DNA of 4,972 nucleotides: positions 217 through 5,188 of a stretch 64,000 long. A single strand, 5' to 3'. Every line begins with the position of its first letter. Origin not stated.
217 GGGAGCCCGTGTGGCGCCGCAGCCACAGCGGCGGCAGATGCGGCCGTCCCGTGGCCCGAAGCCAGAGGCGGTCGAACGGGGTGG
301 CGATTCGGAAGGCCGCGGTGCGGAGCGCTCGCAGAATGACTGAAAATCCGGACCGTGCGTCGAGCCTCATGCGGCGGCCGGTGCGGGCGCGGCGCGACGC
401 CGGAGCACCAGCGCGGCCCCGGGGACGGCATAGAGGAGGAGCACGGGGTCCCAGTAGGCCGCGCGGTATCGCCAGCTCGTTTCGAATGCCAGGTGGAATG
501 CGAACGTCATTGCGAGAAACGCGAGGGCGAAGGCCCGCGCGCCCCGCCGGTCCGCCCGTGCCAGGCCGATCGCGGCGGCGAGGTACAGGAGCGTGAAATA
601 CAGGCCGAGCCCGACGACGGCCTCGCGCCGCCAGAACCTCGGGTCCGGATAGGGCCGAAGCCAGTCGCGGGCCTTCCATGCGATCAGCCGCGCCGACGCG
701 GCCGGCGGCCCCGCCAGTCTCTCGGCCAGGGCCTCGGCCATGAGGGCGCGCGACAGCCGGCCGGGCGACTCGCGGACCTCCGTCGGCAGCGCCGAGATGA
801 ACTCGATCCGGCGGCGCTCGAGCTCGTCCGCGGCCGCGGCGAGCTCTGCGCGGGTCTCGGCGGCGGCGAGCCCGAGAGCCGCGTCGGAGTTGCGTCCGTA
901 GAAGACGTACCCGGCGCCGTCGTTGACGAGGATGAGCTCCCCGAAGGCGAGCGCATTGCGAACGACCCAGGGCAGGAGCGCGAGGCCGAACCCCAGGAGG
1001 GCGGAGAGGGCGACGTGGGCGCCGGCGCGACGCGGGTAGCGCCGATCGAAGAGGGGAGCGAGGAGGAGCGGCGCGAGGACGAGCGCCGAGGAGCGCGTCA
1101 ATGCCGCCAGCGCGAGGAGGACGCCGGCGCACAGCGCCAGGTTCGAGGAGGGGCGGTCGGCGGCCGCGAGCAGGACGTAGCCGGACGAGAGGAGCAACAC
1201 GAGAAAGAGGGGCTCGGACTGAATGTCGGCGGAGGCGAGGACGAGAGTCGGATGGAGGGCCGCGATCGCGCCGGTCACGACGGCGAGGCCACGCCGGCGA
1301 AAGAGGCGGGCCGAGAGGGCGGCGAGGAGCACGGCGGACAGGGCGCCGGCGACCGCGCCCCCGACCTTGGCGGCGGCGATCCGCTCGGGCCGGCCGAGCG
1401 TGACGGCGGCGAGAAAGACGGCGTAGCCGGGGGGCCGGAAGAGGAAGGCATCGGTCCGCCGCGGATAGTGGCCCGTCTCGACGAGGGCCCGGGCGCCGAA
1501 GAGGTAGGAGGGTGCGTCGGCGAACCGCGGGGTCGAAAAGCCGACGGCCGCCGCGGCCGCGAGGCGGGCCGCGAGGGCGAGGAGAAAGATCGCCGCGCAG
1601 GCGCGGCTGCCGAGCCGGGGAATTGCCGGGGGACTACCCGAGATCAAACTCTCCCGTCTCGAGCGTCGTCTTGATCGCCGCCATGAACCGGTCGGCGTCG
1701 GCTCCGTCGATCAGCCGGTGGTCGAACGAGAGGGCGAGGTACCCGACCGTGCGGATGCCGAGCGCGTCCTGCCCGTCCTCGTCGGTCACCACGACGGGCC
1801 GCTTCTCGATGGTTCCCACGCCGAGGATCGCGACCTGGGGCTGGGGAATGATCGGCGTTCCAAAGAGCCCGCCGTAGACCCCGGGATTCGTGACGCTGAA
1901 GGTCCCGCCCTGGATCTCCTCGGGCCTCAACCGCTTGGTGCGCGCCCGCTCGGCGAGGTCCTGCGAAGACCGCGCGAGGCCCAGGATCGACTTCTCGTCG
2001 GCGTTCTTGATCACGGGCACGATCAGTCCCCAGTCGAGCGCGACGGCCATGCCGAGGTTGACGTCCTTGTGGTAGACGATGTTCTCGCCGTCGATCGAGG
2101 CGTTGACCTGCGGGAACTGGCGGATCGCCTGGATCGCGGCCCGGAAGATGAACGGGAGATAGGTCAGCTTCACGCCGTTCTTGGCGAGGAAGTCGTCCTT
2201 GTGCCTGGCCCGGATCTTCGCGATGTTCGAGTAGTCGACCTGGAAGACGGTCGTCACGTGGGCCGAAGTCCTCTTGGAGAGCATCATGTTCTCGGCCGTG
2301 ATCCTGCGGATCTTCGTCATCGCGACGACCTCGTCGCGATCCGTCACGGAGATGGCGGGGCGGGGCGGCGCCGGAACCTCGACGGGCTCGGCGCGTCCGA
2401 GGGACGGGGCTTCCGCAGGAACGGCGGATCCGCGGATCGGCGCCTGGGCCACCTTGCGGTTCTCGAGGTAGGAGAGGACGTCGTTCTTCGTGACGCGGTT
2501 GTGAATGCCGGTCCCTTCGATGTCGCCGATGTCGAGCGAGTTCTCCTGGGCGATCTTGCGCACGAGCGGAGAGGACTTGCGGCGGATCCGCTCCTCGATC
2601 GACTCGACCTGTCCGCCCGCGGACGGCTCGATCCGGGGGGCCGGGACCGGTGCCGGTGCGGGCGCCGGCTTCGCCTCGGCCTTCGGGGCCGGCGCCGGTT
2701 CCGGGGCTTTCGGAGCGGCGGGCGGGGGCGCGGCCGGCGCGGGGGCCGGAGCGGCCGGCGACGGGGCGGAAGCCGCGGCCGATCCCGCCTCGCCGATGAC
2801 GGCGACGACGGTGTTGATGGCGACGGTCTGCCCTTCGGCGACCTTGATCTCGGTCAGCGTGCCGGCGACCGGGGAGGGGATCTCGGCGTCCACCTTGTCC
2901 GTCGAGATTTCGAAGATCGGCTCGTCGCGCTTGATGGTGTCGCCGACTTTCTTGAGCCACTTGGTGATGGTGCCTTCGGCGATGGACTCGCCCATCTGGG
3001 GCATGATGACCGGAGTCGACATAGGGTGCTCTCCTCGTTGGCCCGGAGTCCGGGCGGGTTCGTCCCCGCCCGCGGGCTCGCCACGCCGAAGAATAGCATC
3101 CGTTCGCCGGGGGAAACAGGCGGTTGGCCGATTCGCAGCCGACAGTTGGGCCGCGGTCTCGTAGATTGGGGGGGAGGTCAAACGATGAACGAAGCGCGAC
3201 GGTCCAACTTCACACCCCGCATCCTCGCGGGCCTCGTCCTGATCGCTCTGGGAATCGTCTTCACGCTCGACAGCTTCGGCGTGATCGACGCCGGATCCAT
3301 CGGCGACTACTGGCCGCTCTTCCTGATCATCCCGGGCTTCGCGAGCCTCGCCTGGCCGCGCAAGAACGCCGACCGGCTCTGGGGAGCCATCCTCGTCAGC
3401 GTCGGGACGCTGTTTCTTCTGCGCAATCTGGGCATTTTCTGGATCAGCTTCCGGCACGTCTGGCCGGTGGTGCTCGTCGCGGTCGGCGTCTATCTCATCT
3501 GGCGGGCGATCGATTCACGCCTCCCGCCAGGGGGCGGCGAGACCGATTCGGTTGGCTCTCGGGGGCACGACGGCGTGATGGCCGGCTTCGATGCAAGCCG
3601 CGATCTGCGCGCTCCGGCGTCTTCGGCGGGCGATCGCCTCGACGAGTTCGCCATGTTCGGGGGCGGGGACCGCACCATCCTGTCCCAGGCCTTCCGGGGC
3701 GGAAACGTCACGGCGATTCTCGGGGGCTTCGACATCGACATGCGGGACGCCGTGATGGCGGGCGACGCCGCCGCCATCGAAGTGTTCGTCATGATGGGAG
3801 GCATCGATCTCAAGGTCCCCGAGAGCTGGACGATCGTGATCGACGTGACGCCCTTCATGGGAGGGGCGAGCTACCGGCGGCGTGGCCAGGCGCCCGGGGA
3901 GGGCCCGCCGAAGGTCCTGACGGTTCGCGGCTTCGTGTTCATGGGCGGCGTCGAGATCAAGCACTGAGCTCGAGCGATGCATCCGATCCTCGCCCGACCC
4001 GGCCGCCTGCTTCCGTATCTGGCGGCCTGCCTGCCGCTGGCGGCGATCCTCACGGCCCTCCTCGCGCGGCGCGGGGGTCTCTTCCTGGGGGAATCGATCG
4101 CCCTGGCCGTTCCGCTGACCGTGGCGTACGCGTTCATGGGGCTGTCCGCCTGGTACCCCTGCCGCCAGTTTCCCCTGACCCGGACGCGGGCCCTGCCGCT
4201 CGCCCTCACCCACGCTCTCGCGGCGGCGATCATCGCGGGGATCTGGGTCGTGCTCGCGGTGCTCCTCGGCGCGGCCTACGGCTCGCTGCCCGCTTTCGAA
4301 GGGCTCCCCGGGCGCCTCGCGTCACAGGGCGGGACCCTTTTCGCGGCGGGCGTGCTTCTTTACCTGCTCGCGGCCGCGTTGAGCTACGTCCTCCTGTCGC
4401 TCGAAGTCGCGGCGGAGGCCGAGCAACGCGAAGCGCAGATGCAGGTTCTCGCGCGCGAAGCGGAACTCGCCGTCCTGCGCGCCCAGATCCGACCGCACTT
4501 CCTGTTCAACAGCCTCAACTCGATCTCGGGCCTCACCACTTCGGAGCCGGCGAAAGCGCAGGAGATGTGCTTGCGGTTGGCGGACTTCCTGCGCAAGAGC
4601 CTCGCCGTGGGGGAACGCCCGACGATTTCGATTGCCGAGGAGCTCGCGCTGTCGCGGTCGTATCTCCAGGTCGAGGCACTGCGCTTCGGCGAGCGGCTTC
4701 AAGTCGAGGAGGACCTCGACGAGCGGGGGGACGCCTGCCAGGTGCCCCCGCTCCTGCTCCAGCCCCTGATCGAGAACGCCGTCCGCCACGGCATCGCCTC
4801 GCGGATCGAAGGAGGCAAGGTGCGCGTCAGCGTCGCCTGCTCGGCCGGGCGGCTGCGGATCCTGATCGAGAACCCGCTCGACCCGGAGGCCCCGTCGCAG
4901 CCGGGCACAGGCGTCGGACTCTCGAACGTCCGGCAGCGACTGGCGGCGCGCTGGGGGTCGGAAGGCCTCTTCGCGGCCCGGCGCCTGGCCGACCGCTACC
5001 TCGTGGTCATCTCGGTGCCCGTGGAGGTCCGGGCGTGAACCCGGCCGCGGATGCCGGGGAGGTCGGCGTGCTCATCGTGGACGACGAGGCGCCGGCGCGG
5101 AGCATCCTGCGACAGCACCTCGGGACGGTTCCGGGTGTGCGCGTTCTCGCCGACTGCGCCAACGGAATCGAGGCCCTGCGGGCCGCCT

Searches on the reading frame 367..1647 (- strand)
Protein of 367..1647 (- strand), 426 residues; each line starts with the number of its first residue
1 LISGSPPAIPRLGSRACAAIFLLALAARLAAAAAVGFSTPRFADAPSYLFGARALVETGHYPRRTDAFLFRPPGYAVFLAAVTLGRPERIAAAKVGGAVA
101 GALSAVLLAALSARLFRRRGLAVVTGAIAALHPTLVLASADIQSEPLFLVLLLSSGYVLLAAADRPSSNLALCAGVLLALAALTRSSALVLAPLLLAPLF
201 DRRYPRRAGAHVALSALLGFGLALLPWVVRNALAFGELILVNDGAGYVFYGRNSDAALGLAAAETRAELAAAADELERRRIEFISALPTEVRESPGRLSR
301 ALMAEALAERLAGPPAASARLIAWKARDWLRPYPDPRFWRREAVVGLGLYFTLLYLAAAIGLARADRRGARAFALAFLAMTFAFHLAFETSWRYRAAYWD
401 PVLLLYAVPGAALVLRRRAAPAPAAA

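Call 33: search_protein_families(library=pfam, proteins=[window:367-1647:-], max_evalue=0.0001)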
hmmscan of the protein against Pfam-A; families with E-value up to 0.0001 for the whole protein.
window:367-1647:- (426 aa): 1 family
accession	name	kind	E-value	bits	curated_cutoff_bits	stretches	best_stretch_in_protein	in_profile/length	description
PF13231.12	PMT_2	-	4.1e-09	37.3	26.1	1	71-220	2-150/160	Dolichyl-phosphate-mannose-protein mannosyltransferase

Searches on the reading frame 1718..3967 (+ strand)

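Call 15: search_protein_families(library=pfam, proteins=[window:1718-3967:+], max_evalue=0.001)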
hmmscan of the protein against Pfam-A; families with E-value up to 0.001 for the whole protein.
window:1718-3967:+ (749 aa): 3 families
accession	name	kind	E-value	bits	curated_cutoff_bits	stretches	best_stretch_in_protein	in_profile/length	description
PF18917.5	LiaI-LiaF-like_TM1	-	2.7e-20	72.6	27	2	554-594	2-42/42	LiaI-LiaF-like transmembrane region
PF22570.1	LiaF-TM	-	2.1e-16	61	27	1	503-596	1-93/98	LiaF transmembrane domain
PF09922.15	LiaF-like_C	-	0.00027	21.3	29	1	659-719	14-74/114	Cell wall-active antibiotics response LiaF, C-terminal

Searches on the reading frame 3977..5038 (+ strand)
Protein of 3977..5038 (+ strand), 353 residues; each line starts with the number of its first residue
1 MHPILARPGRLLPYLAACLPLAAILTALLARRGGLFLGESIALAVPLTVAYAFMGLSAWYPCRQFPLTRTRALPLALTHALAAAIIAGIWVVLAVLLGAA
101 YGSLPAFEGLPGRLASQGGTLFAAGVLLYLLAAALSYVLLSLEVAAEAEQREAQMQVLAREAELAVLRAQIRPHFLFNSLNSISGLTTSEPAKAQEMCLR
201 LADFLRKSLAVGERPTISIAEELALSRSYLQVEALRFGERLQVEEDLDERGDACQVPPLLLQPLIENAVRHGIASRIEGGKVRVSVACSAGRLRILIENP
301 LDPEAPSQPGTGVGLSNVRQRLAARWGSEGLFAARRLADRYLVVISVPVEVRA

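Call 15: search_protein_families(library=pfam, proteins=[window:3977-5038:+], max_evalue=0.001)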
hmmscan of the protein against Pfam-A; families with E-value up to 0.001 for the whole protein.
window:3977-5038:+ (353 aa): 2 families
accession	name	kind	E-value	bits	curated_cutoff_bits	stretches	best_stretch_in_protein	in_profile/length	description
PF06580.19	His_kinase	-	2.9e-24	85.6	25.2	1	162-241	1-81/81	Histidine kinase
PF02518.31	HATPase_c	-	0.00013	22.8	26.4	1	260-328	9-89/111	Histidine kinase-, DNA gyrase B-, and HSP90-like ATPase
